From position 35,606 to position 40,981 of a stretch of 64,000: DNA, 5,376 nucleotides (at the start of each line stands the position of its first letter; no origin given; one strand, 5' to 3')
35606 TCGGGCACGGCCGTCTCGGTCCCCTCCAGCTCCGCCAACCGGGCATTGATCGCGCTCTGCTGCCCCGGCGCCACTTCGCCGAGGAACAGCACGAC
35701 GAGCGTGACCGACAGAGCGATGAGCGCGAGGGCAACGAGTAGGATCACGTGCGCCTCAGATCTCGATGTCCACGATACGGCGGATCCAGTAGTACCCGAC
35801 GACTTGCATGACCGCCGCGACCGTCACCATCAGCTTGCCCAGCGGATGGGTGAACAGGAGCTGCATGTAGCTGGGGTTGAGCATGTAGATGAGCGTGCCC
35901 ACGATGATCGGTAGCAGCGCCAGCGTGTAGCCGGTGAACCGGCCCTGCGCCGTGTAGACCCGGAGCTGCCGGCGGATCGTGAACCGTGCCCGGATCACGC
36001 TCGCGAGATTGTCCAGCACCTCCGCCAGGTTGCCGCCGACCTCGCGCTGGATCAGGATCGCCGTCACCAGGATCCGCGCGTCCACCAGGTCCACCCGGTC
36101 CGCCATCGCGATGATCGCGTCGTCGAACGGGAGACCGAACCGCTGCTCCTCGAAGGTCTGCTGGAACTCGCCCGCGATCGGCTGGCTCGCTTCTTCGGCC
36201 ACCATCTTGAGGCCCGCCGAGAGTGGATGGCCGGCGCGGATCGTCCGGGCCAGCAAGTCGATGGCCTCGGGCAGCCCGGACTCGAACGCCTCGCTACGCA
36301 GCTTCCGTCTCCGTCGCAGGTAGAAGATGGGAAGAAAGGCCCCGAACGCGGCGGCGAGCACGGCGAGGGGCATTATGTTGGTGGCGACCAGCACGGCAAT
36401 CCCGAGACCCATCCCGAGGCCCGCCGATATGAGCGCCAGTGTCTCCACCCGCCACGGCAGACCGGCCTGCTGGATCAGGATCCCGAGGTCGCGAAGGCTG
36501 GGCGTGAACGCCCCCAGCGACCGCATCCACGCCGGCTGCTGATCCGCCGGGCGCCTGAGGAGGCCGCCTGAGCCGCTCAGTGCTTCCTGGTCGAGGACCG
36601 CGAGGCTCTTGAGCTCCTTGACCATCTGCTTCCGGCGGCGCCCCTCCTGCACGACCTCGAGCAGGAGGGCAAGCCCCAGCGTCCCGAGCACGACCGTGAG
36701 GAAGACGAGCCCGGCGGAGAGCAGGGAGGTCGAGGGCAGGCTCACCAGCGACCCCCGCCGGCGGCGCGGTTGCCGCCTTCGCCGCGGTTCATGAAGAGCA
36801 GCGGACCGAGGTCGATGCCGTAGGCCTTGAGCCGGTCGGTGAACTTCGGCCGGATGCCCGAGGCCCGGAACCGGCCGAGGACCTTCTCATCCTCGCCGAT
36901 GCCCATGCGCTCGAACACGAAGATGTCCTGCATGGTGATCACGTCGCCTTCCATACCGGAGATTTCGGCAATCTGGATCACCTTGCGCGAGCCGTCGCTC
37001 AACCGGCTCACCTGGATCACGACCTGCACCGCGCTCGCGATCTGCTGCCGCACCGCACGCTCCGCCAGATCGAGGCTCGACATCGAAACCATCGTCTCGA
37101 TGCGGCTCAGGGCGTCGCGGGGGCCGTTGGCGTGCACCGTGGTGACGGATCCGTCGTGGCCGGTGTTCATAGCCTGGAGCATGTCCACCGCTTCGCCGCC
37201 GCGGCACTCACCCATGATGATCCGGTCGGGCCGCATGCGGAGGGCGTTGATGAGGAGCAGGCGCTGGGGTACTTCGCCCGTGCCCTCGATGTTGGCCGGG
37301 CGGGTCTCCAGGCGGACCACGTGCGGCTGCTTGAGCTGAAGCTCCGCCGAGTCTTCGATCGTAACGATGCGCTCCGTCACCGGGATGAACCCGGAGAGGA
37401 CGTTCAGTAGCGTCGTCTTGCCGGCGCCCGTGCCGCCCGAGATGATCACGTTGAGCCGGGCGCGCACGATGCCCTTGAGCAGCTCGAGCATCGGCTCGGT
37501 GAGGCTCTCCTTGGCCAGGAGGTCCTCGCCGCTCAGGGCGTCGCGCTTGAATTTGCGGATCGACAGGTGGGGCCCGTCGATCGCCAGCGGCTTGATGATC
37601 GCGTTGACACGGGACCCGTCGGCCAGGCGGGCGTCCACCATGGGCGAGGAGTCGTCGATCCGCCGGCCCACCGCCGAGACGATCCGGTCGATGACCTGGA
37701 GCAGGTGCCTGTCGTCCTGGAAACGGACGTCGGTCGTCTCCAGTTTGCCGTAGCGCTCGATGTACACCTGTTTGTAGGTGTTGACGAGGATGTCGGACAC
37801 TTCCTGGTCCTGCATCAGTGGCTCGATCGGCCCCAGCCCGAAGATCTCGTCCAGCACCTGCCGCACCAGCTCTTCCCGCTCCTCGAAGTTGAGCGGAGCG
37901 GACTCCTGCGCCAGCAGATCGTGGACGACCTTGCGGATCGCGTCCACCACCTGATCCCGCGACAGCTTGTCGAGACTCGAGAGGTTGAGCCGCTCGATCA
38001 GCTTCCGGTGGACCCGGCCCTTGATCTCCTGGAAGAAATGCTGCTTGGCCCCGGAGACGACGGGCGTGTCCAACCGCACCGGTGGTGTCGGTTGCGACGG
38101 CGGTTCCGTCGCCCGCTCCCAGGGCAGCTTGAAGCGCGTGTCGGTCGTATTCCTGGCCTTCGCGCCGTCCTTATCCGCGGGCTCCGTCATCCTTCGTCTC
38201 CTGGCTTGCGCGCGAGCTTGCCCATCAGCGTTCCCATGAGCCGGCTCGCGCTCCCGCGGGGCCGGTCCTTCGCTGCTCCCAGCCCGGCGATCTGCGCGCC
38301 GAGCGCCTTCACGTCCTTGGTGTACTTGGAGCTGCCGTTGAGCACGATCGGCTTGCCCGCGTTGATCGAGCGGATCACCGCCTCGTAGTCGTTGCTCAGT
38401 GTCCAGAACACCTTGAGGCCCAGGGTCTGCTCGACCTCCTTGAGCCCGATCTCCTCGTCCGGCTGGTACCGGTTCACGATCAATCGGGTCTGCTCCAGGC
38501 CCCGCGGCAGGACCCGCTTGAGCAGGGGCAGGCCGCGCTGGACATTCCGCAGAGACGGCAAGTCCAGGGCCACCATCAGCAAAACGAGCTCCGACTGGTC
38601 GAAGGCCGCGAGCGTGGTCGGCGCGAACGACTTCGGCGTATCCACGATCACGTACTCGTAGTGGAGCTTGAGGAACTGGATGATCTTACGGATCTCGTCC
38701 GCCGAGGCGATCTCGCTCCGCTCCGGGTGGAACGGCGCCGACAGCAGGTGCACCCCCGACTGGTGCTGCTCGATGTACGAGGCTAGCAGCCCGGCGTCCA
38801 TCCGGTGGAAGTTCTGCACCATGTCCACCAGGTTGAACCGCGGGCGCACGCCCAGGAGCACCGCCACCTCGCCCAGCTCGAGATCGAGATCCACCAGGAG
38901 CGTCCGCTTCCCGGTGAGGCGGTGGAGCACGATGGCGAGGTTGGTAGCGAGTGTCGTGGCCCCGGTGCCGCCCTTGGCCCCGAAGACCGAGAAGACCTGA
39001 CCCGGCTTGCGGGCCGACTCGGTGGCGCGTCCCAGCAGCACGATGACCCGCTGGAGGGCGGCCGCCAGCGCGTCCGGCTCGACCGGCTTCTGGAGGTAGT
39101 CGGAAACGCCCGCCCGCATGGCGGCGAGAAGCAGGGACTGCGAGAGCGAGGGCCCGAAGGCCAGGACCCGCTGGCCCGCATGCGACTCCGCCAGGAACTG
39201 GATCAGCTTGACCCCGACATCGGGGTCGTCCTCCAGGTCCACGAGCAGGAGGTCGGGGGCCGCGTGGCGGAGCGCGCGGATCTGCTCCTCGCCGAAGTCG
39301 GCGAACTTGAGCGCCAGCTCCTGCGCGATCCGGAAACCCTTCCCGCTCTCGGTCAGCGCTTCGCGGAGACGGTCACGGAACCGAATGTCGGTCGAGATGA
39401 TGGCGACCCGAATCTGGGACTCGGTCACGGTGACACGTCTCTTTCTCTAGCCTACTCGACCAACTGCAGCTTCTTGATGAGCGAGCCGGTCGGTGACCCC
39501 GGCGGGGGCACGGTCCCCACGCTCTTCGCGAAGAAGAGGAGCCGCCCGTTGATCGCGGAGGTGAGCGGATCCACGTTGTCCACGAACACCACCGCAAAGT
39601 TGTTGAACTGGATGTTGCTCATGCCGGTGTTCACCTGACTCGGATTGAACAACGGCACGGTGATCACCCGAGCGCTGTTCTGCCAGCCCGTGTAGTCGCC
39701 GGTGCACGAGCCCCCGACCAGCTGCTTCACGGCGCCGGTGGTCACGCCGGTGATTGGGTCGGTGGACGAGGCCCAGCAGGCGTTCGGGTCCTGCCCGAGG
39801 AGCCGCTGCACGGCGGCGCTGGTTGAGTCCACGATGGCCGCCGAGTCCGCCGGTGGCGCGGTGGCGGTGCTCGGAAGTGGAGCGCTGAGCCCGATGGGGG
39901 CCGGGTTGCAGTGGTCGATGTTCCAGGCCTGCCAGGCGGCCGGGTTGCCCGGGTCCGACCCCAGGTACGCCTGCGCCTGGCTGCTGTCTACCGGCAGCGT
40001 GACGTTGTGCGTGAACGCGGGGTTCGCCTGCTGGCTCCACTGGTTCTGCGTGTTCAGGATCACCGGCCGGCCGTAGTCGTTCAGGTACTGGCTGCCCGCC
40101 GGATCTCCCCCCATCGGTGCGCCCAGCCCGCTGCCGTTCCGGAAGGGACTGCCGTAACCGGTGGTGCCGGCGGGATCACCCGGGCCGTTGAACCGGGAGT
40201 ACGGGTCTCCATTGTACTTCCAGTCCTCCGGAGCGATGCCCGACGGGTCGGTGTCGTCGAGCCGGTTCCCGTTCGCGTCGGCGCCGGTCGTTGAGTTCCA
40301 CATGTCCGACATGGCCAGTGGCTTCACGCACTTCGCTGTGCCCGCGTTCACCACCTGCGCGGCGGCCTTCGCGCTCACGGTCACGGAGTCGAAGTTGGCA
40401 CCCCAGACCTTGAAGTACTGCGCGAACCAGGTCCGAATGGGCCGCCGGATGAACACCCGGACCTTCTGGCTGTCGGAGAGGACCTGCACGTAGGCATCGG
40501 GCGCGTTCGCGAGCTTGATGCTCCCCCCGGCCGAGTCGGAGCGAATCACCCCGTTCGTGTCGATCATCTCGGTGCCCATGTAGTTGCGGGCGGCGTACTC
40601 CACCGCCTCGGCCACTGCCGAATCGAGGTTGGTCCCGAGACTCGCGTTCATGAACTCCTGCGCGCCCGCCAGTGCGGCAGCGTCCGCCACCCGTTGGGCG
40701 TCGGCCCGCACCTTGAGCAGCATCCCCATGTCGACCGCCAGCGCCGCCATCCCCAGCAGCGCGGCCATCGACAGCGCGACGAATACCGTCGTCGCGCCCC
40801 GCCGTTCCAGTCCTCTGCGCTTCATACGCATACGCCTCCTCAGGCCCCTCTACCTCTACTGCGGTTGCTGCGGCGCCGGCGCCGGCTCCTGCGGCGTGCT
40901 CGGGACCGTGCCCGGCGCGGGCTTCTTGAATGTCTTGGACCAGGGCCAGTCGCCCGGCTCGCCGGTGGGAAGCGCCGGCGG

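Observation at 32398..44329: Complete Tad/Flp operon with an uncharacterised, tightly coupled three-gene tail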

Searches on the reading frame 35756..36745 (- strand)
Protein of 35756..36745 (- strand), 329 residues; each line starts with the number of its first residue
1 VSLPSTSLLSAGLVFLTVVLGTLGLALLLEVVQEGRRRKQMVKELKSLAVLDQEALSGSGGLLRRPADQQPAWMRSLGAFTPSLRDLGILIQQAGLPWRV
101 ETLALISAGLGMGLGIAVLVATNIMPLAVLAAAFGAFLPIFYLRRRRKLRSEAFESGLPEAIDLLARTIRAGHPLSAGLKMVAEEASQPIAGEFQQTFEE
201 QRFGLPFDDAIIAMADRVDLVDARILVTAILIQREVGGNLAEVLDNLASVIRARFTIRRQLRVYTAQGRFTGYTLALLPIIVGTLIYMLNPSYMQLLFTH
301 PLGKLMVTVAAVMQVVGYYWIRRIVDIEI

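Call 5: search_protein_families(library=pfam, proteins=[window:35756-36745:-], max_evalue=0.01)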
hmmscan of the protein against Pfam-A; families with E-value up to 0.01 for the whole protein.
window:35756-36745:- (329 aa): 1 family
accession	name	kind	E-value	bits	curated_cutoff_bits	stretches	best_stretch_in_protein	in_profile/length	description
PF00482.28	T2SSF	-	6.5e-19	68.6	25.2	1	162-286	2-123/125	Type II secretion system (T2SS), protein F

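Call 6: search_protein_families(library=ncbifam, proteins=[window:35756-36745:-], max_evalue=0.01)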
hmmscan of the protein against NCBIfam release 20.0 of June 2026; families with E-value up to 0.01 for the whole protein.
window:35756-36745:- (329 aa): 1 family
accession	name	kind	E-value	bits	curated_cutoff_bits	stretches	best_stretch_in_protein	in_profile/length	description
NF046075.1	UpsF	equivalog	0.0055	15.5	400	1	114-278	271-431/484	membrane pilin protein UpsF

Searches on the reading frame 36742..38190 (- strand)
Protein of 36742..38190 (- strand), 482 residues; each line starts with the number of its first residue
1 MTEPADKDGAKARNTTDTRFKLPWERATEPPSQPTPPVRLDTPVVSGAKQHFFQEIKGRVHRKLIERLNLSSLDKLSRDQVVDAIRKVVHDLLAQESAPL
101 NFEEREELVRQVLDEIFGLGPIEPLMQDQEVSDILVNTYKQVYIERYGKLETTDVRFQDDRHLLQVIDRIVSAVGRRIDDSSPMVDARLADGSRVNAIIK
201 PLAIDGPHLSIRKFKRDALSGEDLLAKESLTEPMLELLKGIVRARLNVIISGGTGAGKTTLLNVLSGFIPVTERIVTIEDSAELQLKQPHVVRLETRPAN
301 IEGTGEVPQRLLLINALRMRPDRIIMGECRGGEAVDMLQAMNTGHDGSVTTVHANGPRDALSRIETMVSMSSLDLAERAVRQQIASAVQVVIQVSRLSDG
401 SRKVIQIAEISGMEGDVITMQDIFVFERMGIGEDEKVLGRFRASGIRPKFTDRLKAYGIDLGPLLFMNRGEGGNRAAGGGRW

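Call 5: search_protein_families(library=pfam, proteins=[window:36742-38190:-], max_evalue=0.01)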
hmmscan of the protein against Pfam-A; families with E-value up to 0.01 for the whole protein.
window:36742-38190:- (482 aa): 3 families
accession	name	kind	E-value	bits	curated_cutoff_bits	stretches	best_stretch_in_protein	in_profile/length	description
PF00437.27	T2SSE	-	7.6e-61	206.2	24.9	1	119-399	5-283/370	Type II/IV secretion system protein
PF00005.33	ABC_tran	-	9.1e-07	30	25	1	247-414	13-126/137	ABC transporter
PF13191.12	AAA_16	-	0.0052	17.7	32.6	0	228-266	6-45/167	AAA ATPase domain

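Call 6: search_protein_families(library=ncbifam, proteins=[window:36742-38190:-], max_evalue=0.01)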
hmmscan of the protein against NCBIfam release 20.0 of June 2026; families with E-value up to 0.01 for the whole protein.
window:36742-38190:- (482 aa): 39 families (the best 25 are shown)
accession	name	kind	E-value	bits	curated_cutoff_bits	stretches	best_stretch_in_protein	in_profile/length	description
TIGR03819.1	heli_sec_ATPase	hypoth_equivalog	2.6e-101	339.2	373.15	1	87-408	20-339/340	TadA family conjugal transfer-associated ATPase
TIGR02788.1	VirB11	equivalog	1.1e-64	218.4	249.95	2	234-405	133-304/308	P-type DNA transfer ATPase VirB11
TIGR02782.1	TrbB_P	equivalog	3.8e-58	197.2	304.55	1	123-414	15-297/303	P-type conjugative transfer ATPase TrbB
NF058587.1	archaellum_moto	equivalog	2.1e-51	175.3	550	1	85-426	113-451/527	archaellum flagellar ATPase motor FlaI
NF010475.0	PRK13900.1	equivalog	1.1e-50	172.6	389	2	234-407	149-322/333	type IV secretion system ATPase VirB11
NF010469.0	PRK13894.1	subfamily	1.8e-49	168.8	508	1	122-414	27-311/320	conjugal transfer ATPase TrbB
NF010407.0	PRK13833.1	subfamily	4.4e-43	147.9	499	1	122-415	22-305/323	conjugal transfer protein TrbB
NF053672.1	bindosome_BasE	exception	2.7e-31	108.9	1000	1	147-414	172-434/512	bindosome assembly system ATPase subunit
NF010425.0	PRK13851.1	equivalog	2.3e-30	105.6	461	1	235-395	152-313/344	type IV secretion system protein VirB11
TIGR01420.1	pilT_fam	subfamily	3.7e-14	52.7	319.1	1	126-397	9-268/343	PilT/PilU family type 4a pilus ATPase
TIGR02525.1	plasmid_TraJ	equivalog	3.4e-13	49.3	368.3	1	237-405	141-308/372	plasmid transfer ATPase TraJ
NF041000.1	ATPase_ComGA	equivalog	4.4e-13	48.8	300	1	241-368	123-246/267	competence type IV pilus ATPase ComGA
NF010335.0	PRK13764.1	equivalog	4.8e-09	35.3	340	1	240-371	258-381/613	ATPase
TIGR02533.1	type_II_gspE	equivalog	5e-09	35.3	630.25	1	231-367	228-359/486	type II secretion system ATPase GspE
TIGR02524.1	dot_icm_DotB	equivalog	8.6e-09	35.1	463.3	1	130-369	17-261/358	Dot/Icm type IV secretion system ATPase DotB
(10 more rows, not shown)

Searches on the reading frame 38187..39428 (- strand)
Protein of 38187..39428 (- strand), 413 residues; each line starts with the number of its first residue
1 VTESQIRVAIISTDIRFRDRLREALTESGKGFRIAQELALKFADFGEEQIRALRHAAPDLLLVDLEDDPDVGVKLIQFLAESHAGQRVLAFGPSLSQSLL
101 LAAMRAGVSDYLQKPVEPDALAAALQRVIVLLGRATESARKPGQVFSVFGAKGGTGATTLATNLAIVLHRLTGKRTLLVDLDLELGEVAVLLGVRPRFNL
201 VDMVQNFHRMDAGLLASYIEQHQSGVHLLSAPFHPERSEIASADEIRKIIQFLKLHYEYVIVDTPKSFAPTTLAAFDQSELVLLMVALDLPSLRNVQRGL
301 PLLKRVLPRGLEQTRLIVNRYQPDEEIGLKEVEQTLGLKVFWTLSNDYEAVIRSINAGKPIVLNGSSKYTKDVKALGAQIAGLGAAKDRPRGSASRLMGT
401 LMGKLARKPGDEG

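Call 5: search_protein_families(library=pfam, proteins=[window:38187-39428:-], max_evalue=0.01)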
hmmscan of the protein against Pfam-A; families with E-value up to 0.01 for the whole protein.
window:38187-39428:- (413 aa): 5 families
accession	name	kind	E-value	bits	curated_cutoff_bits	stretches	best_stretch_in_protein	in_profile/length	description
PF13614.12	AAA_31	-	6.4e-11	42.9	27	1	144-300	2-161/177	AAA domain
PF01656.29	CbiA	-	3.5e-10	40.4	25.4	1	147-360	2-124/125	CobQ/CobB/MinD/ParA nucleotide binding domain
PF00072.30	Response_reg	-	7.5e-09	36.2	30.2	1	38-125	23-110/111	Response regulator receiver domain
PF06564.18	CBP_BcsQ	-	3.2e-08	33.8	21.3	1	146-181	4-38/234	Cellulose biosynthesis protein BcsQ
PF10609.15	ParA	-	4.4e-05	23.5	27.1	1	145-196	5-55/246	NUBPL iron-transfer P-loop NTPase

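Call 6: search_protein_families(library=ncbifam, proteins=[window:38187-39428:-], max_evalue=0.01)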
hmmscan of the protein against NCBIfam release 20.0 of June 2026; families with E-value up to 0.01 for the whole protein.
window:38187-39428:- (413 aa): 46 families (the best 25 are shown)
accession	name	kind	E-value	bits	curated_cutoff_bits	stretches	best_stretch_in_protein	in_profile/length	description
TIGR01968.1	minD_bact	equivalog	5.6e-28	98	212.9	1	145-382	3-238/261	septum site-determining protein MinD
TIGR01969.1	minD_arch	subfamily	6.5e-21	74.6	201.75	1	147-385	4-235/251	cell division ATPase MinD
TIGR03815.1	CpaE_hom_Actino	equivalog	6.9e-21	74.7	154.45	1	121-346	89-307/340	septum site-determining protein Ssd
NF041546.1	ParA_partition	equivalog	4e-12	46.1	180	2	146-182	2-37/203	ParA family partition ATPase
TIGR03371.1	cellulose_yhjQ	equivalog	1.7e-11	44.1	157.85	1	145-374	3-235/246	cellulose biosynthesis protein BcsQ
NF008079.0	PRK10818.1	equivalog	4.5e-11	42.6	508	1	146-371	5-237/270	septum site-determining protein MinD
TIGR03018.1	pepcterm_TyrKin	hypoth_equivalog_domain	1.4e-09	37.6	230.65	1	132-303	23-196/207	XrtA-associated tyrosine autokinase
TIGR01007.1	eps_fam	subfamily_domain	1.6e-09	37.6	108.05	1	144-265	18-136/204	polysaccharide biosynthesis tyrosine autokinase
NF007935.0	PRK10651.1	equivalog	2.8e-09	36.5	250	1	43-128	38-123/216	two-component system response regulator NarL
TIGR01005.1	eps_transp_fam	subfamily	5.1e-09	34.9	411.7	1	145-329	548-726/754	exopolysaccharide transport protein family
NF008568.0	PRK11519.1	equivalog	6.6e-09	34.5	1068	1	145-287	528-666/720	tyrosine-protein kinase Wzc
NF007350.0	PRK09841.1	equivalog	3.4e-08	32.1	1248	1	144-299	532-684/726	tyrosine-protein kinase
TIGR03453.1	partition_RepA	equivalog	1.1e-07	31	348.45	1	143-202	104-161/387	plasmid partitioning protein RepA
NF033791.1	ActR_PrrA_rreg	equivalog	4.5e-07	30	250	1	9-127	5-115/173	ActR/PrrA/RegA family redox response regulator transcription factor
NF045505.1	RR_RssB_Pseudo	equivalog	5.7e-07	28.9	700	1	1-121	1-113/394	two-component system response regulator RssB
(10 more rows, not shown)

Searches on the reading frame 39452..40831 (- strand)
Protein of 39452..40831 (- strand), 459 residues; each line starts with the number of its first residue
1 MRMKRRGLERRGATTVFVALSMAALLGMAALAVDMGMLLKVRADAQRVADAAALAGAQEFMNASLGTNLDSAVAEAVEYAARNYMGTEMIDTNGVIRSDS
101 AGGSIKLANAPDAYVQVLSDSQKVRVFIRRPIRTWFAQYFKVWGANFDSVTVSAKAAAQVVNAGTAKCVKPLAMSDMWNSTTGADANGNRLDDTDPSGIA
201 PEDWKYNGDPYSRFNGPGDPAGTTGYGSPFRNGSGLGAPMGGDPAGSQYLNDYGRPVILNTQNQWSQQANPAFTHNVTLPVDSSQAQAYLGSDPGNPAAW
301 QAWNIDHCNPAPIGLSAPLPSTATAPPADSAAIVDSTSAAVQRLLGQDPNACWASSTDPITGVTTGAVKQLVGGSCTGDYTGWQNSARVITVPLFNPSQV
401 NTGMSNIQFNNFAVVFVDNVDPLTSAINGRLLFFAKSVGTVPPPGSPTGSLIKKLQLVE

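Call 5: search_protein_families(library=pfam, proteins=[window:39452-40831:-], max_evalue=0.01)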
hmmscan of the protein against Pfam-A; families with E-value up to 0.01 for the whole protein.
window:39452-40831:- (459 aa): 1 family
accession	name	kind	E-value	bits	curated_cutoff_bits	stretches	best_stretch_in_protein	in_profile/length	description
PF13400.11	Tad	-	5.2e-10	39.9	22.3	1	12-58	1-46/47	Putative Flp pilus-assembly TadE/G-like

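Call 6: search_protein_families(library=ncbifam, proteins=[window:39452-40831:-], max_evalue=0.01)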
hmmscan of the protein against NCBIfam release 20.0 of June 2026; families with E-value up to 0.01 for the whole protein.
window:39452-40831:- (459 aa): 1 family
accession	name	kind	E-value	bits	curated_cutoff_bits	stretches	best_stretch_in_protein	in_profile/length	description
TIGR03816.1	tadE_like_DECH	hypoth_equivalog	0.00019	21.6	50.95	1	11-77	2-65/109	Rv3654c family TadE-like protein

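Call 73: search_protein_families(library=pfam, proteins=[window:39452-40831:-], max_evalue=1)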
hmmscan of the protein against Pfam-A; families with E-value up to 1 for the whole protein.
window:39452-40831:- (459 aa): 1 family
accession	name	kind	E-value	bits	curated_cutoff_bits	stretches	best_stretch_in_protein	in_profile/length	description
PF13400.11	Tad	-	5.2e-10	39.9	22.3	1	12-58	1-46/47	Putative Flp pilus-assembly TadE/G-like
